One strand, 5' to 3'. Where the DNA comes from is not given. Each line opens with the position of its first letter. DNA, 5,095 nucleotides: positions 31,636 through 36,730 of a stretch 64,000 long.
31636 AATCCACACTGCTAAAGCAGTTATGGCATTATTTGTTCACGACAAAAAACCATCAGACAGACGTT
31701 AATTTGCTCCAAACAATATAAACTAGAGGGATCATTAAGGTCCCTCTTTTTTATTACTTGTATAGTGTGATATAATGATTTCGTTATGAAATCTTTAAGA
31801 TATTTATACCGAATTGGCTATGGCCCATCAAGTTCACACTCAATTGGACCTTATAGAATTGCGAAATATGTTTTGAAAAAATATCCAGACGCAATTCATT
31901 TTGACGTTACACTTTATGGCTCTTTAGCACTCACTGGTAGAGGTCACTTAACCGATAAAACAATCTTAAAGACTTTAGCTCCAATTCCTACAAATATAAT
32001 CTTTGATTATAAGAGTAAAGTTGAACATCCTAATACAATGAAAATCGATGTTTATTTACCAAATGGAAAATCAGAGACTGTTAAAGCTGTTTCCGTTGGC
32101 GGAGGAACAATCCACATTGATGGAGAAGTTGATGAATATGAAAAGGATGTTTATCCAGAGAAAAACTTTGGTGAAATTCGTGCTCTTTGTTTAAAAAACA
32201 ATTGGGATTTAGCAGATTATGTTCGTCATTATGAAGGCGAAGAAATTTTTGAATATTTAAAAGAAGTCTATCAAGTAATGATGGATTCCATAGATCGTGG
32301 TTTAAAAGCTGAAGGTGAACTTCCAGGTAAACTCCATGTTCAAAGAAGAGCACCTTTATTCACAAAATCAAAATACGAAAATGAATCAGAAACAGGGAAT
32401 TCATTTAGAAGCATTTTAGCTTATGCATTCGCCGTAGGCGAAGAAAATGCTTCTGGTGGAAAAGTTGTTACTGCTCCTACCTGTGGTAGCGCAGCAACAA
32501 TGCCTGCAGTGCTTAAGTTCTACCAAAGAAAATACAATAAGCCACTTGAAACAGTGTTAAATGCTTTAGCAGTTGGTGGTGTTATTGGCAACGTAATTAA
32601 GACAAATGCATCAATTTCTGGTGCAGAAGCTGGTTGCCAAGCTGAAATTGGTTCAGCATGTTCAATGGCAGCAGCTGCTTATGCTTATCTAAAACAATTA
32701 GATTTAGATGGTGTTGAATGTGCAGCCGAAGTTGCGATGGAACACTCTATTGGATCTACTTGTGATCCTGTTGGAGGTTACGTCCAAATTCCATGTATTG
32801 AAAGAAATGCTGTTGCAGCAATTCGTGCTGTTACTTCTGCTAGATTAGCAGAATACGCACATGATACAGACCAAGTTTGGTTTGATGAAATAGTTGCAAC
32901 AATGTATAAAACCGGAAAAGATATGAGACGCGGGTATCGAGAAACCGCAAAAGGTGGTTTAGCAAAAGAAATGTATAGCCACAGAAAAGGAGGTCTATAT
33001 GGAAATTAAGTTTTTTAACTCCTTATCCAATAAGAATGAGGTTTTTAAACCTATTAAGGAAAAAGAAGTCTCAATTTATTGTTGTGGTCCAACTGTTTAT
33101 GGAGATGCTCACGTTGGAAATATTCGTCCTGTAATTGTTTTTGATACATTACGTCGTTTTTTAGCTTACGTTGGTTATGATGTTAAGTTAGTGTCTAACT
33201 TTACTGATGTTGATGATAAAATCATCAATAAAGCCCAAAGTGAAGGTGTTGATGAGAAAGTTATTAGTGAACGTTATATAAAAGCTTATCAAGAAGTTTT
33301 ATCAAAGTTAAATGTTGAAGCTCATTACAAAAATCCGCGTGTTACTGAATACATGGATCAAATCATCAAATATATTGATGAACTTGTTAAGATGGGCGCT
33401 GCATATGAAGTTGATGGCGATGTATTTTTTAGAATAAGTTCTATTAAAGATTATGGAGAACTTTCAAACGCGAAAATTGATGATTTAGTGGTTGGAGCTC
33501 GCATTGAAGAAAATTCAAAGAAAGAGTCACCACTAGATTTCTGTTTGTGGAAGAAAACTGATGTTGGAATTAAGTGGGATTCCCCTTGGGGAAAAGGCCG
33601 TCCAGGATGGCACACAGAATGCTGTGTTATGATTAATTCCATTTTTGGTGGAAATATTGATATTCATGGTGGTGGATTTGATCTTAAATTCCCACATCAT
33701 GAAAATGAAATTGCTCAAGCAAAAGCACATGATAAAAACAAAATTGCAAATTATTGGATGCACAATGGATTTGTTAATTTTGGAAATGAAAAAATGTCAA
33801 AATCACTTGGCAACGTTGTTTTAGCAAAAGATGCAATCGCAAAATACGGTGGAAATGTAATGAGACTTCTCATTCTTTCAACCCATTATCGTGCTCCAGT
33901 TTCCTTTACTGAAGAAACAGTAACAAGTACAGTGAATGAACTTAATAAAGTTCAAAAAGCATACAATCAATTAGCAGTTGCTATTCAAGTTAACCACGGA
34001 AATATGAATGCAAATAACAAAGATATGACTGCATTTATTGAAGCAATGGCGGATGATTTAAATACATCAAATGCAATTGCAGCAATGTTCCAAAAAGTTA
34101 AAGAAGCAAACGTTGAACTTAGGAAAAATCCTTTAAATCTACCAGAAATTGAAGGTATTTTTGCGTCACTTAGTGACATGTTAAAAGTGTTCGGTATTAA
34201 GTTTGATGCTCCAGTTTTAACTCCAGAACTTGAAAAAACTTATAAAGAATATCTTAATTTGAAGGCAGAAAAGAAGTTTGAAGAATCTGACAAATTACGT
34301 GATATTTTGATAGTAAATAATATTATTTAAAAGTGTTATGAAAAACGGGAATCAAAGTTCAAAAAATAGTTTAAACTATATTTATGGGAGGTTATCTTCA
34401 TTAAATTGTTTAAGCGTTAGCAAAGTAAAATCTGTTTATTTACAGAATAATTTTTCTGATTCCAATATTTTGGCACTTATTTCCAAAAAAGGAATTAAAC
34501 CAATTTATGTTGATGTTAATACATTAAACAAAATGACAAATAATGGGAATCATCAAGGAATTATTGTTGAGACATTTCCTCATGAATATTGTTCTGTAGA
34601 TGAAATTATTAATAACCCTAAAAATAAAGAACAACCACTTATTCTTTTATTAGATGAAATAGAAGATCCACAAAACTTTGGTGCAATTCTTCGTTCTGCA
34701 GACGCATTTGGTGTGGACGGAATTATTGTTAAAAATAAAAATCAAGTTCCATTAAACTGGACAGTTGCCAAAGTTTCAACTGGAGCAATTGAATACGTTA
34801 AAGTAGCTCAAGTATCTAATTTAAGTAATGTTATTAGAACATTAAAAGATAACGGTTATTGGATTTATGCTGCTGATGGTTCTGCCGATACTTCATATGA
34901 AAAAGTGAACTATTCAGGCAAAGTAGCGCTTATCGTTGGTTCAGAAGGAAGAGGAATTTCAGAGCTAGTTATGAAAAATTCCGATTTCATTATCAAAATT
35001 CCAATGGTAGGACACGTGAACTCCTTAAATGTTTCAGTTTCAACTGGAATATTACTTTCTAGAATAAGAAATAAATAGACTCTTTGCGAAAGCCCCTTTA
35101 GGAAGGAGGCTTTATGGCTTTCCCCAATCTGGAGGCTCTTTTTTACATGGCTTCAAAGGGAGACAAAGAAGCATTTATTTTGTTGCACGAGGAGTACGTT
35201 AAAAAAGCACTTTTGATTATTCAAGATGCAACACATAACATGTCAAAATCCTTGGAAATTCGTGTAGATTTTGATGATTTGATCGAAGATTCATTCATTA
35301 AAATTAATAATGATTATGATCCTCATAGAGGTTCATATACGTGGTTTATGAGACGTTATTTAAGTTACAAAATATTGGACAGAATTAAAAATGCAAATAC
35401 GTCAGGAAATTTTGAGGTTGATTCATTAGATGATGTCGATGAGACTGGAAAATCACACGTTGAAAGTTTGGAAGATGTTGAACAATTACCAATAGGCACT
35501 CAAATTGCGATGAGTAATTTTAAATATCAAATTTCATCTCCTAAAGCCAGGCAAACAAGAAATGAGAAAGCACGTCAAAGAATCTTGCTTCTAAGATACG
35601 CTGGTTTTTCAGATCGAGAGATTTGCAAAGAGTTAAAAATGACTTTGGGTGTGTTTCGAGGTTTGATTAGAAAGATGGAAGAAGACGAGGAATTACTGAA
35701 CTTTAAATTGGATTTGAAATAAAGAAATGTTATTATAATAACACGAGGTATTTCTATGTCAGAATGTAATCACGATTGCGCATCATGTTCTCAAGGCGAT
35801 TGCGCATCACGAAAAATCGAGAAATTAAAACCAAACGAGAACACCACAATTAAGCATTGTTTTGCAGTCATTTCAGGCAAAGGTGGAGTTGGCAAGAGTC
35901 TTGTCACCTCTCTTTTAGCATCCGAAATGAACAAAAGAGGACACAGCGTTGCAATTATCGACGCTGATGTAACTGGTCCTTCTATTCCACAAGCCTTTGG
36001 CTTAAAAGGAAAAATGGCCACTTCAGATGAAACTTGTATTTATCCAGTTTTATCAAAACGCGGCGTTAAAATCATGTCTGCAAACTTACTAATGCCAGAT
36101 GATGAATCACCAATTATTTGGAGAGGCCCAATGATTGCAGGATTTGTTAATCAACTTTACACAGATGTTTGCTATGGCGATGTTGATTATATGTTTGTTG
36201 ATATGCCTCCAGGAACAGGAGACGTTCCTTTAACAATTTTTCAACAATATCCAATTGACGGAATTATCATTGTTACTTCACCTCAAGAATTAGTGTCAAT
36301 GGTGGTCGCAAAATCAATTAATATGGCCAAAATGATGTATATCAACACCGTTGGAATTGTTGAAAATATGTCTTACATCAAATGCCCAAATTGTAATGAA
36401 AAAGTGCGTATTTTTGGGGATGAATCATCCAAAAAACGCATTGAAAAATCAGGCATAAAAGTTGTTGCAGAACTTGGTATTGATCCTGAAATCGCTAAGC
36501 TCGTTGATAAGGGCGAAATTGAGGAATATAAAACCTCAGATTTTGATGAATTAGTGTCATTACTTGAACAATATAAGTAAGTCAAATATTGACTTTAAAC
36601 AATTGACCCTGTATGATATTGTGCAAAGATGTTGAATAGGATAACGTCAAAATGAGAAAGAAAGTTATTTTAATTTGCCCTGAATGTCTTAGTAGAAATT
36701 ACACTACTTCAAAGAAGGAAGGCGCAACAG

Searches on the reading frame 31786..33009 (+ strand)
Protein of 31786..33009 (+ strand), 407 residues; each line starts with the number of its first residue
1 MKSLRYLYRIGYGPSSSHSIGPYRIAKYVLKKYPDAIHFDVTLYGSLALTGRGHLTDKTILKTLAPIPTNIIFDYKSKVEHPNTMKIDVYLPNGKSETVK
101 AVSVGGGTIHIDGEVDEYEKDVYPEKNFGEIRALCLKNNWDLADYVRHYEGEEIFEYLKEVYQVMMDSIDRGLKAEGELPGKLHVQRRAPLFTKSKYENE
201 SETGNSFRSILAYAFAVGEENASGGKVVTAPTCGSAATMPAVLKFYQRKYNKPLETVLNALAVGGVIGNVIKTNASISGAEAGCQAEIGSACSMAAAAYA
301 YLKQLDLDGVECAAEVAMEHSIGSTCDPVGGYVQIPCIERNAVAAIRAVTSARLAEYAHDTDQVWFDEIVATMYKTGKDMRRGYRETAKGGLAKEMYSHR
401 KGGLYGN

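Call 48: search_protein_families(library=pfam, proteins=[window:31786-33009:+], max_evalue=0.00001)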
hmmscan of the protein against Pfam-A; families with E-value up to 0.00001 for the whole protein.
window:31786-33009:+ (407 aa): 2 families
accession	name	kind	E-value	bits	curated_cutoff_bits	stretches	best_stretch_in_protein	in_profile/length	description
PF03313.21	SDH_alpha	-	1.1e-71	242.1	26.4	1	150-393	22-260/260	Serine dehydratase alpha chain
PF03315.21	SDH_beta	-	6.2e-19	69.3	26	1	6-64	4-68/155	Serine dehydratase beta chain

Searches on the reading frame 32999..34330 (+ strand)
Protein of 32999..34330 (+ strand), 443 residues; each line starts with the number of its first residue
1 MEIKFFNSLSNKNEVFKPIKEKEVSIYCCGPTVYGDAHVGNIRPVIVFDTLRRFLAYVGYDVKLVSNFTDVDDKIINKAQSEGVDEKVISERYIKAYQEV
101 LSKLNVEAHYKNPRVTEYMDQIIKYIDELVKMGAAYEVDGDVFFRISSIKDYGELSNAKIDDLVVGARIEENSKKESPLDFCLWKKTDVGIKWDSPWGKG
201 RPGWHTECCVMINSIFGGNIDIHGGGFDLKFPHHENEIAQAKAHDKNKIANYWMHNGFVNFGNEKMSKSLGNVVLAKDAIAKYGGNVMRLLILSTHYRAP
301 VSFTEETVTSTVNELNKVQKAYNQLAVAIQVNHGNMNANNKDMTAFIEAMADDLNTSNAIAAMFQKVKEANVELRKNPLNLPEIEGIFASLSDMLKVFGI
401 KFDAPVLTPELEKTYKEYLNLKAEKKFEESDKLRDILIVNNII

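Call 48: search_protein_families(library=pfam, proteins=[window:32999-34330:+], max_evalue=0.00001)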
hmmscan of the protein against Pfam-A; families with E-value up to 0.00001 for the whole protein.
window:32999-34330:+ (443 aa): 5 families
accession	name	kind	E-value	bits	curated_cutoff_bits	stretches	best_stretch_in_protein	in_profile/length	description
PF01406.26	tRNA-synt_1e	-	1.3e-119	399.5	27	1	16-311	2-299/301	tRNA synthetases class I (C) catalytic domain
PF09334.17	tRNA-synt_1g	-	5.8e-13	48.8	20.1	0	249-314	311-377/391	tRNA synthetases class I (M)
PF09190.17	DALR_2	-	1.3e-10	42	22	1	345-400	1-55/57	DALR domain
PF01921.24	tRNA-synt_1f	-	4.7e-10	39.4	27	0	261-323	278-340/360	tRNA synthetases class I (K)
PF00133.28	tRNA-synt_1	-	2.6e-09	36.8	22.7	0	256-300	365-410/414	tRNA synthetases class I (I, L, M and V)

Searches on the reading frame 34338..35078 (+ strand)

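Call 48: search_protein_families(library=pfam, proteins=[window:34338-35078:+], max_evalue=0.00001)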
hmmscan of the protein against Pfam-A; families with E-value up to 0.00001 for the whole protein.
window:34338-35078:+ (246 aa): 2 families
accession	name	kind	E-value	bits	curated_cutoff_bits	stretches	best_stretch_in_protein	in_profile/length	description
PF00588.24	SpoU_methylase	-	1.7e-44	151.8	29.7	1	101-240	2-141/142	SpoU rRNA Methylase family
PF08032.17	SpoU_sub_bind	-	4.8e-12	46.5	22.8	1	14-84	1-75/76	RNA 2'-O ribose methyltransferase substrate binding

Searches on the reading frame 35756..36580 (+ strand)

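Call 82: search_protein_families(library=pfam, proteins=[window:35756-36580:+], max_evalue=0.00001)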
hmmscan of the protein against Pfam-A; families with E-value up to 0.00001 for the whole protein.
window:35756-36580:+ (274 aa): 3 families
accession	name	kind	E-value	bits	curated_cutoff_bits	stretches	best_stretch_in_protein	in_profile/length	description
PF10609.15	ParA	-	6.3e-84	281.7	27.1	1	32-261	2-232/246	NUBPL iron-transfer P-loop NTPase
PF01656.29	CbiA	-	1.5e-10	41.5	25.4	1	37-189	2-54/125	CobQ/CobB/MinD/ParA nucleotide binding domain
PF13614.12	AAA_31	-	9e-06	26.2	27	0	36-99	4-63/177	AAA domain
